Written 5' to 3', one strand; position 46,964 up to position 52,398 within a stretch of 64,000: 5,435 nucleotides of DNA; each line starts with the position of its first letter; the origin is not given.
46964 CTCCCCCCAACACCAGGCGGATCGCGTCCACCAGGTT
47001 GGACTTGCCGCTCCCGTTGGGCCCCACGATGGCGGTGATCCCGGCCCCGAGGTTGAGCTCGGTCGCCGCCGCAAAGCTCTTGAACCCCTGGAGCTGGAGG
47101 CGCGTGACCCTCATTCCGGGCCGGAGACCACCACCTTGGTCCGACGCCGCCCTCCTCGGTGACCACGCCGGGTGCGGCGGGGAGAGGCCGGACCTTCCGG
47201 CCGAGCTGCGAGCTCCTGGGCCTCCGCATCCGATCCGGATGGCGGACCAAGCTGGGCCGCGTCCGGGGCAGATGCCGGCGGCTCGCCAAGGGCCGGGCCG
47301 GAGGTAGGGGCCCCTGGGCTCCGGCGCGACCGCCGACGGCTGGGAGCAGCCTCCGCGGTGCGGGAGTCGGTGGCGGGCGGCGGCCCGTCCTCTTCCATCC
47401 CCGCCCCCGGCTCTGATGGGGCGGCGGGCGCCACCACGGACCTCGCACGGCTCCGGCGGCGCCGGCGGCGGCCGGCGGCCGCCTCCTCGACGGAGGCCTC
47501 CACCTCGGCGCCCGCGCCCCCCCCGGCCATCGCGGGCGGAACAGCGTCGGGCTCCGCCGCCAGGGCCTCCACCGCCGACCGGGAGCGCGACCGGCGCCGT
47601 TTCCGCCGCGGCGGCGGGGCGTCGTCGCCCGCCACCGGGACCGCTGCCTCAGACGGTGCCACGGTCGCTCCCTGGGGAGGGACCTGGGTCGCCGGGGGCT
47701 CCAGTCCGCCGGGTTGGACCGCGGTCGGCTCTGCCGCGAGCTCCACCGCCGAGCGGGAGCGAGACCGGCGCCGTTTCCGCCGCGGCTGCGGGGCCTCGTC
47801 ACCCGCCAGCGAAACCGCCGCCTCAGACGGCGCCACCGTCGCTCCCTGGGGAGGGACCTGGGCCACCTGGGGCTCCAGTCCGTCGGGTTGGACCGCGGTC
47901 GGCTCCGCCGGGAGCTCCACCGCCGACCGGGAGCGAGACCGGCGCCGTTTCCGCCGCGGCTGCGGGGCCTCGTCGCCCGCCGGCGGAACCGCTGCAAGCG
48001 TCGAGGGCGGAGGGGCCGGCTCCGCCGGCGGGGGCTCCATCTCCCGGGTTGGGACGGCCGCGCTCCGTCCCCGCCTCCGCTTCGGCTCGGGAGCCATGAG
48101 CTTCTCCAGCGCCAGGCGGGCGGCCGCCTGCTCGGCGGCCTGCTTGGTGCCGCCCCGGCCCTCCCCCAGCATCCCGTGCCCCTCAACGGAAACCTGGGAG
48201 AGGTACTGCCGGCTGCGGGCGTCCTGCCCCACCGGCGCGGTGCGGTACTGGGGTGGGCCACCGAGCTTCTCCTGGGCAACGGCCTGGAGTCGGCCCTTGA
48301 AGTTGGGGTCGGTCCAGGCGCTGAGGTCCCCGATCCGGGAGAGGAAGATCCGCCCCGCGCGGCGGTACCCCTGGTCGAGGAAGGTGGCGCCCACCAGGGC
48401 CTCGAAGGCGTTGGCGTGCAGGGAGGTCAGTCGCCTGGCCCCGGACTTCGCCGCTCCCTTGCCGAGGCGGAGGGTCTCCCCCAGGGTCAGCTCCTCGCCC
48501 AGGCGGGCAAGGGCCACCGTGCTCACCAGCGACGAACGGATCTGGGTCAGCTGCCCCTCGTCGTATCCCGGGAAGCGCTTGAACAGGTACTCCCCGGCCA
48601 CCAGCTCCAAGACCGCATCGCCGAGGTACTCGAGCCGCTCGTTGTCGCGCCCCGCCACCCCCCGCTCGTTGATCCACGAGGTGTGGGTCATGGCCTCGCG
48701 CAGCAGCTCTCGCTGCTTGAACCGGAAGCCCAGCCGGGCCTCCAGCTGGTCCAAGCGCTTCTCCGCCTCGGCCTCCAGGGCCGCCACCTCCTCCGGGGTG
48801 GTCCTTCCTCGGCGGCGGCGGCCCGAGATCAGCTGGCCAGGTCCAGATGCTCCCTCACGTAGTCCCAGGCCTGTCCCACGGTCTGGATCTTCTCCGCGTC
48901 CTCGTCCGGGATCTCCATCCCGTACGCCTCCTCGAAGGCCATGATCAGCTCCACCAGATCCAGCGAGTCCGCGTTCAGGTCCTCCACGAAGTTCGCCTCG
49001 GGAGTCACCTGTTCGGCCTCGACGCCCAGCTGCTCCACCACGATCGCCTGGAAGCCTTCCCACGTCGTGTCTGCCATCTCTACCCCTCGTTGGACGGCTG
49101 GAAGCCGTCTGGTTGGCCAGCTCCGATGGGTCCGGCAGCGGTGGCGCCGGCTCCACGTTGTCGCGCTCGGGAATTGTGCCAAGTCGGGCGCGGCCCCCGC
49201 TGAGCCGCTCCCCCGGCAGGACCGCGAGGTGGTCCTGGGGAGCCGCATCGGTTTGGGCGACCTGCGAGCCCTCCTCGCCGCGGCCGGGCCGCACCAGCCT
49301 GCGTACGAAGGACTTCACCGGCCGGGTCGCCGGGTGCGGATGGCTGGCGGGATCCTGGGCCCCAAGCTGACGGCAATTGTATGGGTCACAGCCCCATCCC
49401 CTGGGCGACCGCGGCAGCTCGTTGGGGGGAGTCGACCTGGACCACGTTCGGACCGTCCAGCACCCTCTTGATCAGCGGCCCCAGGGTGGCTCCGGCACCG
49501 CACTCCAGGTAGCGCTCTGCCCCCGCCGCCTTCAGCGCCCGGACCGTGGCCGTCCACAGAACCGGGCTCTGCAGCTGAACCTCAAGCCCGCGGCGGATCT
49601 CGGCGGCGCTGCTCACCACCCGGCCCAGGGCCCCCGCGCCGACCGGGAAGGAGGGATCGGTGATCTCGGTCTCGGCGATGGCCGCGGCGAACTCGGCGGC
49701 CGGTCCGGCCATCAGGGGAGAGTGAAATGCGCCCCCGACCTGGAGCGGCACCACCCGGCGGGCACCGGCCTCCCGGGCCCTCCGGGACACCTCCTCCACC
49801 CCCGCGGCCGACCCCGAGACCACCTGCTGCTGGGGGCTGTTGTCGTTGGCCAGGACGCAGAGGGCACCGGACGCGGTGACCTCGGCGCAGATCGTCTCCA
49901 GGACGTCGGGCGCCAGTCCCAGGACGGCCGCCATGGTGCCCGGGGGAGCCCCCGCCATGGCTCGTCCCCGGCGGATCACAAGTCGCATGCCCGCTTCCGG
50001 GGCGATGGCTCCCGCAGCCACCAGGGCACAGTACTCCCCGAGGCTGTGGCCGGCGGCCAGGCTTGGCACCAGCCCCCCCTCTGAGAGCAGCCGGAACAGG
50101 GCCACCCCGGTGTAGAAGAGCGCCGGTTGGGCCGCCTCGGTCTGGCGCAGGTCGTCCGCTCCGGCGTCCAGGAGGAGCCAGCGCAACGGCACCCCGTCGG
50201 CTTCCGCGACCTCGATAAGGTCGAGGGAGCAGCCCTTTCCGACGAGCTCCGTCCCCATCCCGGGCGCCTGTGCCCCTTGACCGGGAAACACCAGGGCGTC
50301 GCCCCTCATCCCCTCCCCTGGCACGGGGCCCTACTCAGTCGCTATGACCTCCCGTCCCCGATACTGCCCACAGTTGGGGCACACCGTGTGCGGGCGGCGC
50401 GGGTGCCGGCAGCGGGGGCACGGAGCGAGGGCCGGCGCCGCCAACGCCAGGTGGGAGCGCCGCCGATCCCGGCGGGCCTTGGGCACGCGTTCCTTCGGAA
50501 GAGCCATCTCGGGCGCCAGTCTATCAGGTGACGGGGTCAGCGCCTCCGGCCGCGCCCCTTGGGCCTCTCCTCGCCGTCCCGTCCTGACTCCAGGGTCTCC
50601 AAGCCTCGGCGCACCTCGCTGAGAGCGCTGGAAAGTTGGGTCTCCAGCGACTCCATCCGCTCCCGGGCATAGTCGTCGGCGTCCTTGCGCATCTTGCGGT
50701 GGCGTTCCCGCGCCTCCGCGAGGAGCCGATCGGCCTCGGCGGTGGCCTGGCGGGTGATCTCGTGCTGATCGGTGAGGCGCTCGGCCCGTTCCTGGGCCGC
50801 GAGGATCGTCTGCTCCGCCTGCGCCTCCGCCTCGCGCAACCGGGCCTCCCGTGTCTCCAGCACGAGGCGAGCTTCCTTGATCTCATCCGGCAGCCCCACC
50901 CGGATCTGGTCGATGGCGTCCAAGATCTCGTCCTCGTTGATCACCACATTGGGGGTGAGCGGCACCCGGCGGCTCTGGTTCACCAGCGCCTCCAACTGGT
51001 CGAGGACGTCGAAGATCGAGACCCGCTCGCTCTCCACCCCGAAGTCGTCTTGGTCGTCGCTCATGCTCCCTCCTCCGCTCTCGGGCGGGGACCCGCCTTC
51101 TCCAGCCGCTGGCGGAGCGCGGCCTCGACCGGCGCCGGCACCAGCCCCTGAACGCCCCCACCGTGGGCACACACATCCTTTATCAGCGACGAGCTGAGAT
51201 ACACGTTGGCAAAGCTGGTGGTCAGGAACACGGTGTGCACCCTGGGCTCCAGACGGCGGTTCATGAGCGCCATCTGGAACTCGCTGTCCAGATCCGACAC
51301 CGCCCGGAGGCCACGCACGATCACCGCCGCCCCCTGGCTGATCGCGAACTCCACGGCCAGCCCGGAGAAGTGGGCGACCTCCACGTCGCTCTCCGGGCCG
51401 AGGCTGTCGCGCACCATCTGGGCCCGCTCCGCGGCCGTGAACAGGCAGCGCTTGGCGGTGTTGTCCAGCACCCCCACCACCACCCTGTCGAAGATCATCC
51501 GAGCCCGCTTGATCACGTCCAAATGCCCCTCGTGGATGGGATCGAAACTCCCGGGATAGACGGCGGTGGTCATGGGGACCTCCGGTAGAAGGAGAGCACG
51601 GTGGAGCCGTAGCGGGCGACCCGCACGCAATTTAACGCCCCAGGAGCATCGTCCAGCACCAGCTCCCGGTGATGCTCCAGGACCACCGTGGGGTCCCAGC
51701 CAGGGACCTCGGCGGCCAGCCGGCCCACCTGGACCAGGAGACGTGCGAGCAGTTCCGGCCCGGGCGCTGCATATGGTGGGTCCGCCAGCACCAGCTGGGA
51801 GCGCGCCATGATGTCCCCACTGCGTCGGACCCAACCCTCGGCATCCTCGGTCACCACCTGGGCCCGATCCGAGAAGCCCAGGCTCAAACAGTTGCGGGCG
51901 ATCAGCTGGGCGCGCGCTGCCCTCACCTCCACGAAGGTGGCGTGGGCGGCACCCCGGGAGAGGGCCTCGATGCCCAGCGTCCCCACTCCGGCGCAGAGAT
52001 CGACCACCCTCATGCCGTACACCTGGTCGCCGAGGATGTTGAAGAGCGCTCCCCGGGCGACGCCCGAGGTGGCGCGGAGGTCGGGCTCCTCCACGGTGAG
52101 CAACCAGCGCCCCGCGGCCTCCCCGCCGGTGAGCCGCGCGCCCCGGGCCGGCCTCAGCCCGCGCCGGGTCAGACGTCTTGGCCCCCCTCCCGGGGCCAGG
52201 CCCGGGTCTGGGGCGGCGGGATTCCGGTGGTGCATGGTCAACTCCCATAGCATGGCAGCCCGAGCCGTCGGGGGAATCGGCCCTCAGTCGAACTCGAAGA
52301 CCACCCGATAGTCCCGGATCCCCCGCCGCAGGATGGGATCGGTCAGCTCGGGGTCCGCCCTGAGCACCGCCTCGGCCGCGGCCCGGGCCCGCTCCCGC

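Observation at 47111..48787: RNase III carries a long arginine-rich, tandem-repeat C-terminal tail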

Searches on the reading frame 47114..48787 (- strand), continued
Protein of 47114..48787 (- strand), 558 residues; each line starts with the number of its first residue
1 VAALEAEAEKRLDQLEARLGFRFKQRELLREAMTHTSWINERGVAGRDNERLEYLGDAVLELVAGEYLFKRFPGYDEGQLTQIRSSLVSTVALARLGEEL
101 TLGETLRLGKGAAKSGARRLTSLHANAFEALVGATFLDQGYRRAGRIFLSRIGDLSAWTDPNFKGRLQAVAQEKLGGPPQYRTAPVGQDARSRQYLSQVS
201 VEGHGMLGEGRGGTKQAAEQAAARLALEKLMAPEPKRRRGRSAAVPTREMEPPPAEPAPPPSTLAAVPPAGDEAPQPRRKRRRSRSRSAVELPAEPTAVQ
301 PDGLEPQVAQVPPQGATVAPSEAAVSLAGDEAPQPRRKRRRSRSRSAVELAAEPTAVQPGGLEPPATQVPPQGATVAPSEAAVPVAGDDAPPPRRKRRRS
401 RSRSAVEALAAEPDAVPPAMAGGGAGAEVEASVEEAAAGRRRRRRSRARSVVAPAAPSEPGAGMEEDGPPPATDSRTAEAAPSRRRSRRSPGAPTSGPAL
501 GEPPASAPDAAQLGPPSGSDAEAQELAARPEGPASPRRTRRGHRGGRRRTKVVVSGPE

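Call 36: predict_structure(alignment_id=A1)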
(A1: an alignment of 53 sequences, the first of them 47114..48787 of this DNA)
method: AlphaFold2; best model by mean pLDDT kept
length: 558 residues; sequences in the alignment: 53
mean_pLDDT: 63.6   pTM: 0.46
mean pLDDT of the five models: 63.6, 61.1, 60.2, 59.6, 59.5
residues with pLDDT >= 90: 113; 70-90: 89; 50-70: 153; < 50: 203
segments of 3 or more residues with pLDDT < 50: 42-44, 241-250, 263-266, 284-289, 291-300, 314-319, 321-331, 342-350, 396-408, 419-423, 425-451, 461-464, 472-477, 483-493, 495-497, 523-527, 529-540, 548-558
pLDDT, mean of each block of 10 residues (from residue 1): 82 93 89 63 55 89 92 88 87 90 75 65 89 94 93 71 86 94 89 92 95 94 93 71 45 56 52 51 46 45 52 47 45 48 40 52 54 52 50 47 44 52 44 41 41 51 49 48 43 47 56 51 46 46 49 42
secondary structure, 60 per line:
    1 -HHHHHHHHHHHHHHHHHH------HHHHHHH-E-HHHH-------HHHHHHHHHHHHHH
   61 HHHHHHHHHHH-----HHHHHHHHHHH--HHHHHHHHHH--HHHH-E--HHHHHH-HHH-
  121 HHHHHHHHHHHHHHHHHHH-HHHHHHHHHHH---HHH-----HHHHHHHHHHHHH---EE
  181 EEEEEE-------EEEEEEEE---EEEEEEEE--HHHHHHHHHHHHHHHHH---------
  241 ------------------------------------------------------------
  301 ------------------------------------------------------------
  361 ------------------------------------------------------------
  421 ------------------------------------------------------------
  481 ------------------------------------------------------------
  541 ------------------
elements in order: H2-19 H26-32 H36-39 H47-71 H77-87 H90-99 H102-105 H110-115 H121-139 H141-151 H163-175 E179-186 E194-201 E205-212 H215-231

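Call 47: search_protein_families(library=ncbifam, proteins=[window:47114-48787:-], max_evalue=1)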
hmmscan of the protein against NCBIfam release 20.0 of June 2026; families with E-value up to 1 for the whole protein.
window:47114-48787:- (558 aa): 1 family
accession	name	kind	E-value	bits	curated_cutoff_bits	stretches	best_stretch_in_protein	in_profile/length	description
TIGR02191.1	RNaseIII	equivalog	6.1e-61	205.7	166.25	1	15-230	1-219/219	ribonuclease III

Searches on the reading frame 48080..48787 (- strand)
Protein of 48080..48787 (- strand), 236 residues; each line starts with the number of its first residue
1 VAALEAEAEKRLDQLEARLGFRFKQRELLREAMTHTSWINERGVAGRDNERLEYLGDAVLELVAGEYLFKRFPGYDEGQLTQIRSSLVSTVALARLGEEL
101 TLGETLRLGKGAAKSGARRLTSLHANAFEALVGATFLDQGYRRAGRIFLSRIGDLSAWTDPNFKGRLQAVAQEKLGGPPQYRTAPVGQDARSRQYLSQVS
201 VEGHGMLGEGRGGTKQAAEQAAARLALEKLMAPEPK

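Call 46: search_solved_structures(query=window:48080-48787:-, max_evalue=1e-15, show_alignments=5)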
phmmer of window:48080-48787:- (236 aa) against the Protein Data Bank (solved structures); distinct sequences matched with E-value up to 1e-15: 20.
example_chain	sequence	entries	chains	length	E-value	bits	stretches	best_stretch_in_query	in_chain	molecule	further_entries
1o0w_A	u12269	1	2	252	1.1e-38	136.8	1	9-231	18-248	Ribonuclease III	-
6v5b_A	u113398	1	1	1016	1.3e-35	126.7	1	10-234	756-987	Ribonuclease 3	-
9asm_A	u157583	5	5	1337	4e-35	125.2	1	10-234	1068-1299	Isoform 4 of Drosha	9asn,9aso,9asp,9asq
6lxd_A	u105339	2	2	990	8.3e-35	124.2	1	10-234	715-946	Ribonuclease 3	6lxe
5b16_A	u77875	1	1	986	8.7e-35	124.1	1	10-234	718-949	Ribonuclease 3,DROSHA,Ribonuclease 3,DROSHA,Ribonuclease 3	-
6v5c_A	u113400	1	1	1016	9.2e-35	124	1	10-234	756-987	Ribonuclease 3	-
3n3w_A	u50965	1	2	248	3.7e-34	122.1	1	5-232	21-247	Ribonuclease III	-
7r97_A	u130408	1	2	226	1.5e-31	113.5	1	13-230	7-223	Ribonuclease 3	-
2a11_A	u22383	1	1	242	8.3e-25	91.5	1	26-229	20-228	Ribonuclease III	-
3o2r_A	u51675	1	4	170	8.7e-25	91.4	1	5-150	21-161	Ribonuclease III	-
9kby_A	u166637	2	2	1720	5.4e-18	69.2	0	9-102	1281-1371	Dicer-like protein 4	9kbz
1yyk_A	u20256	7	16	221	1.4e-17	67.8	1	10-227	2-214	Ribonuclease III | Ribonuclease 3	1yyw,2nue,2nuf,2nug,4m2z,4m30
1yz9_A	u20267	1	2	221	3.6e-17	66.5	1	10-227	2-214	Ribonuclease III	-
1yyo_A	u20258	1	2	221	4.9e-17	66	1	10-227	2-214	Ribonuclease III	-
1rc7_A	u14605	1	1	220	5.5e-17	65.9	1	10-226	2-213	Ribonuclease III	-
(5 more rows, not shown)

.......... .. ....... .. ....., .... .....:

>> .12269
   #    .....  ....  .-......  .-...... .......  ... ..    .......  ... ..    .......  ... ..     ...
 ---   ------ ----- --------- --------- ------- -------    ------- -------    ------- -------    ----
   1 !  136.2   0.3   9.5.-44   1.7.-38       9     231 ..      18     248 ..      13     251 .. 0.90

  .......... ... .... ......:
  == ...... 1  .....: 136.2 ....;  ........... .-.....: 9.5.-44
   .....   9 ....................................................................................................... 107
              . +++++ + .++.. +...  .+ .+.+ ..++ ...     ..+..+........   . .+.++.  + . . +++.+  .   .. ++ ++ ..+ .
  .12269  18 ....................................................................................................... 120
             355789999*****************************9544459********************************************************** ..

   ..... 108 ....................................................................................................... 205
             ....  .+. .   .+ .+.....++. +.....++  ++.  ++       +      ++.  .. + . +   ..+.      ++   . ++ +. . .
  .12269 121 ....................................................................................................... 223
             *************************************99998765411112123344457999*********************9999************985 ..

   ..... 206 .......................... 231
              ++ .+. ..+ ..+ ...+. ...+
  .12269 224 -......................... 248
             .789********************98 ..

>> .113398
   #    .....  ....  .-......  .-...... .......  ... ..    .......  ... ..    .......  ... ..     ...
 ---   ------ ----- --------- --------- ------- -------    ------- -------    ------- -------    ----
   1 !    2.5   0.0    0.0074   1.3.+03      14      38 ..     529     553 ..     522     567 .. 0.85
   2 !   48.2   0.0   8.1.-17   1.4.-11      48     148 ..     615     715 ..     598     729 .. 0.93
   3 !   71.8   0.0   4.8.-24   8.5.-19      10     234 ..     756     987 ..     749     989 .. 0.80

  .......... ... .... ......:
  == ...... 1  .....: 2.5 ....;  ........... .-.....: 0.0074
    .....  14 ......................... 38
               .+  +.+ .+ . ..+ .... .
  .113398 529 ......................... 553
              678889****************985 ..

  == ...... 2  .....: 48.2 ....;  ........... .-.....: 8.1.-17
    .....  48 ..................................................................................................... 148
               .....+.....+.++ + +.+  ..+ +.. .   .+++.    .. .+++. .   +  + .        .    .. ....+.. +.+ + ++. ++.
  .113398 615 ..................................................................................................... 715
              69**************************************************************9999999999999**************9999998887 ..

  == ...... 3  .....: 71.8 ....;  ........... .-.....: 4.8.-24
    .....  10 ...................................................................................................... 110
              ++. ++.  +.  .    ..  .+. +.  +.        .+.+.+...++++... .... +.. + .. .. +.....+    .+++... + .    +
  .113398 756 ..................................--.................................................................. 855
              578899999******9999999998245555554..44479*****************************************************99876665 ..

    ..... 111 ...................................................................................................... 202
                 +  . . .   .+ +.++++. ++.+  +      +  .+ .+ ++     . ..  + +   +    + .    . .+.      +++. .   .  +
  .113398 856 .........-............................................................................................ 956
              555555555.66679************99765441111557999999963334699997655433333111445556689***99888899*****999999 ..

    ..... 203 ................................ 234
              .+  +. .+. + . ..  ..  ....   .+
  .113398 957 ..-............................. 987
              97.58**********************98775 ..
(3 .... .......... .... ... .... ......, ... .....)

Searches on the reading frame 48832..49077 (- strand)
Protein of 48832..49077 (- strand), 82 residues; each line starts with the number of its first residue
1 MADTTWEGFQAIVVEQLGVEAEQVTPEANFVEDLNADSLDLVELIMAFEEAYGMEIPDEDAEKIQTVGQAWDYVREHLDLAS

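Call 24: search_protein_families(library=pfam, proteins=[window:48832-49077:-], max_evalue=0.00001)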
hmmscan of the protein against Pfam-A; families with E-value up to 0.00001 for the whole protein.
window:48832-49077:- (82 aa): 1 family
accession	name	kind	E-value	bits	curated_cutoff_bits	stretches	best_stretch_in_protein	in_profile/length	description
PF00550.31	PP-binding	-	1.2e-13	51.6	20.8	1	10-72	4-65/67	Phosphopantetheine attachment site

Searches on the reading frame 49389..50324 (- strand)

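Call 24: search_protein_families(library=pfam, proteins=[window:49389-50324:-], max_evalue=0.00001)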
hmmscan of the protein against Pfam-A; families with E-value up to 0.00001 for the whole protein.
window:49389-50324:- (312 aa): 1 family
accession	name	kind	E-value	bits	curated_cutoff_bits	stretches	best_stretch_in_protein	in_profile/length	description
PF00698.26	Acyl_transf_1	-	5e-31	108.8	32.7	1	12-226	3-216/319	Acyl transferase domain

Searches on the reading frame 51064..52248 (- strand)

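Call 24: search_protein_families(library=pfam, proteins=[window:51064-52248:-], max_evalue=0.00001)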
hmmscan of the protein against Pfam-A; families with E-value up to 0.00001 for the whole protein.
window:51064-52248:- (395 aa): 1 family
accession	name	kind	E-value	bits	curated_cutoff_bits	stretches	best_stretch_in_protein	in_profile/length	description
PF01467.32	CTP_transf_like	-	2.8e-24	86.3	21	1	230-357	1-131/133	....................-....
